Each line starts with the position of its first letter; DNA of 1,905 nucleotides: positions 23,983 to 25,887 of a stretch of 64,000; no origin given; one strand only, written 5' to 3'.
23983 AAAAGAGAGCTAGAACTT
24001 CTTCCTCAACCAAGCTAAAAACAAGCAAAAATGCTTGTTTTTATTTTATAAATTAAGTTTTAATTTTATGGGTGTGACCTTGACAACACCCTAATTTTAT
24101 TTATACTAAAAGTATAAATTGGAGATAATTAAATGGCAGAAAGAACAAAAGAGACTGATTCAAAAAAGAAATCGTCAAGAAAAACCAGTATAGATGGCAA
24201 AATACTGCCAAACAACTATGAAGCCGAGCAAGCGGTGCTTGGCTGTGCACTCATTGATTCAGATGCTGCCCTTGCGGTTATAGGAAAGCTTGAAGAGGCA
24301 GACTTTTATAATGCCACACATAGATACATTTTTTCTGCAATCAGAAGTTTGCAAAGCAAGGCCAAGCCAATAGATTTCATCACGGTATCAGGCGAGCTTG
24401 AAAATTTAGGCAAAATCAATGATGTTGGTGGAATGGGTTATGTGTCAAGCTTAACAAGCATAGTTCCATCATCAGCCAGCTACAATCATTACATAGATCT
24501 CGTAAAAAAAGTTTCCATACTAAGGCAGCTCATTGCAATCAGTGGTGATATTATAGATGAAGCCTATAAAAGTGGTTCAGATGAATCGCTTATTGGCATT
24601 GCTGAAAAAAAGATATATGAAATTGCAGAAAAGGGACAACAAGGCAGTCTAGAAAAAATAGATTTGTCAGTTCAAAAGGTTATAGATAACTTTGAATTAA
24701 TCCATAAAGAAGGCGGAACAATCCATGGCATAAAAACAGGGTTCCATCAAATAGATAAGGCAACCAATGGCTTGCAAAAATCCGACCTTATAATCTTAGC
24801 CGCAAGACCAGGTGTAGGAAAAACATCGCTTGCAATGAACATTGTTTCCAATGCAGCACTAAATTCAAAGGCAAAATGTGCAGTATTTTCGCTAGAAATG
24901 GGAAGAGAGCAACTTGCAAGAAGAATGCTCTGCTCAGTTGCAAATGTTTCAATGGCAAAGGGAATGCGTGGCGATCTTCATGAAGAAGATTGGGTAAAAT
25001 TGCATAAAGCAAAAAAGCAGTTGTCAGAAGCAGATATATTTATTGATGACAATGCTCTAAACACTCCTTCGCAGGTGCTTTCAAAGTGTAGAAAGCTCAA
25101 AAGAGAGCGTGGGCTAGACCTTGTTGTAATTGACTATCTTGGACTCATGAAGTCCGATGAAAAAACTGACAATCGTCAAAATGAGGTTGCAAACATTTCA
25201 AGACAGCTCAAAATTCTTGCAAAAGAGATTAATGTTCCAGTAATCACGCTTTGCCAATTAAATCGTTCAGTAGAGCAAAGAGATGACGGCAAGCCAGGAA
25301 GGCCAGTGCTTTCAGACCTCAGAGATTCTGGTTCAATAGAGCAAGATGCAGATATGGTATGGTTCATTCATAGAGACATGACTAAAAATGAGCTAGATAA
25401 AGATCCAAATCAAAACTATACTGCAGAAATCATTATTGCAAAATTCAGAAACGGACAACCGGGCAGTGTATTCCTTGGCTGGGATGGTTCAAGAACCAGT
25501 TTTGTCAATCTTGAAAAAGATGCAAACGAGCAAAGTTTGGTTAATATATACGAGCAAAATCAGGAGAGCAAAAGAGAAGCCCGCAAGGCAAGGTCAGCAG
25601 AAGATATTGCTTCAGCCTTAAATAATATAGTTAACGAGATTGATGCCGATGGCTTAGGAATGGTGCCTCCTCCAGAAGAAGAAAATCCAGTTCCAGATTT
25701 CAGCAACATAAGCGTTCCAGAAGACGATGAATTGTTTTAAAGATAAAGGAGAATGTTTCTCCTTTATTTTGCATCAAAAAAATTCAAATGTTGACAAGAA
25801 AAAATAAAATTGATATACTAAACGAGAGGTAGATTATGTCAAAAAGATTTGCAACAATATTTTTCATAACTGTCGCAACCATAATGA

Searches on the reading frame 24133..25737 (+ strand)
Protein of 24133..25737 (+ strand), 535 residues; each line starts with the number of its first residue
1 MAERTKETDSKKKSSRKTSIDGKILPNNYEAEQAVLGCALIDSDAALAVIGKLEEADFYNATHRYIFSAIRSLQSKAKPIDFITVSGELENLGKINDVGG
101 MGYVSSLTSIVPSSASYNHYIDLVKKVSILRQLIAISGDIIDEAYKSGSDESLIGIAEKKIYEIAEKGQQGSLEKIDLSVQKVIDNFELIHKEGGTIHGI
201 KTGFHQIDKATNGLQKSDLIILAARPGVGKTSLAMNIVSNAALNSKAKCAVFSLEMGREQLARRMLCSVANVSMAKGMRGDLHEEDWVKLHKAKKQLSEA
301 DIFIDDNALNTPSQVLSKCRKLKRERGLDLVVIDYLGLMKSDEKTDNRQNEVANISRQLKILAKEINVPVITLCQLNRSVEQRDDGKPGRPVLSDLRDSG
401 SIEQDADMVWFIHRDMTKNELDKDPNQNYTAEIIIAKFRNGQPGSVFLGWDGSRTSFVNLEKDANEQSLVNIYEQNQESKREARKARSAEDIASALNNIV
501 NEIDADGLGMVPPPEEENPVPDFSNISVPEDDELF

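Call 88: search_protein_families(library=ncbifam, proteins=[window:24133-25737:+], max_evalue=1e-10)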
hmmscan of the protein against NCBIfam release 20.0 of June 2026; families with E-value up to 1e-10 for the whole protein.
window:24133-25737:+ (535 aa): 16 families
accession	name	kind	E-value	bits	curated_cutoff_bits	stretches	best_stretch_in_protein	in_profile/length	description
NF004384.0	PRK05748.1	equivalog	3.3e-145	484.1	525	1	22-467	7-449/452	replicative DNA helicase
TIGR00665.1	DnaB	equivalog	3.8e-145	484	385.25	1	25-461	2-434/435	replicative DNA helicase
NF005852.0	PRK07773.1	equivalog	1.1e-128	431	780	1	10-401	9-398/886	replicative DNA helicase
NF004109.0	PRK05595.1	equivalog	3.5e-127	424.7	737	1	23-461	6-439/444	replicative DNA helicase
NF006443.0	PRK08760.1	equivalog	4.5e-121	404.5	741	1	4-466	11-473/476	replicative DNA helicase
NF006606.0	PRK09165.1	equivalog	5.9e-118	394.6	540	1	10-467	6-494/497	replicative DNA helicase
NF040583.1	dnaB_SPI-7_type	exception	7.8e-117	391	655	1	27-459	3-433/434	SPI-7-type island replicative DNA helicase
TIGR03600.1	phage_DnaB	exception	9.7e-117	390.5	498.65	1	29-450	2-421/421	phage replicative helicase, DnaB family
NF006458.0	PRK08840.1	equivalog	2.7e-115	385.7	884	1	8-460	2-456/464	replicative DNA helicase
NF005424.0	PRK07004.1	equivalog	4.3e-112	375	834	1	23-462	13-453/460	replicative DNA helicase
NF005369.0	PRK06904.1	equivalog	2.5e-111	372.7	809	1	7-462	7-466/474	replicative DNA helicase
NF005945.0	PRK08006.1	equivalog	8.5e-110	367.8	898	1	8-459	9-462/471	replicative DNA helicase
NF006306.0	PRK08506.1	equivalog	5.7e-104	348.4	596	1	29-468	7-459/472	replicative DNA helicase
NF005240.0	PRK06749.1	subfamily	6.5e-87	292.1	686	1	27-459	4-426/428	replicative DNA helicase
NF004967.0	PRK06321.1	equivalog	2e-86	290.8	751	1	16-459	7-464/472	replicative DNA helicase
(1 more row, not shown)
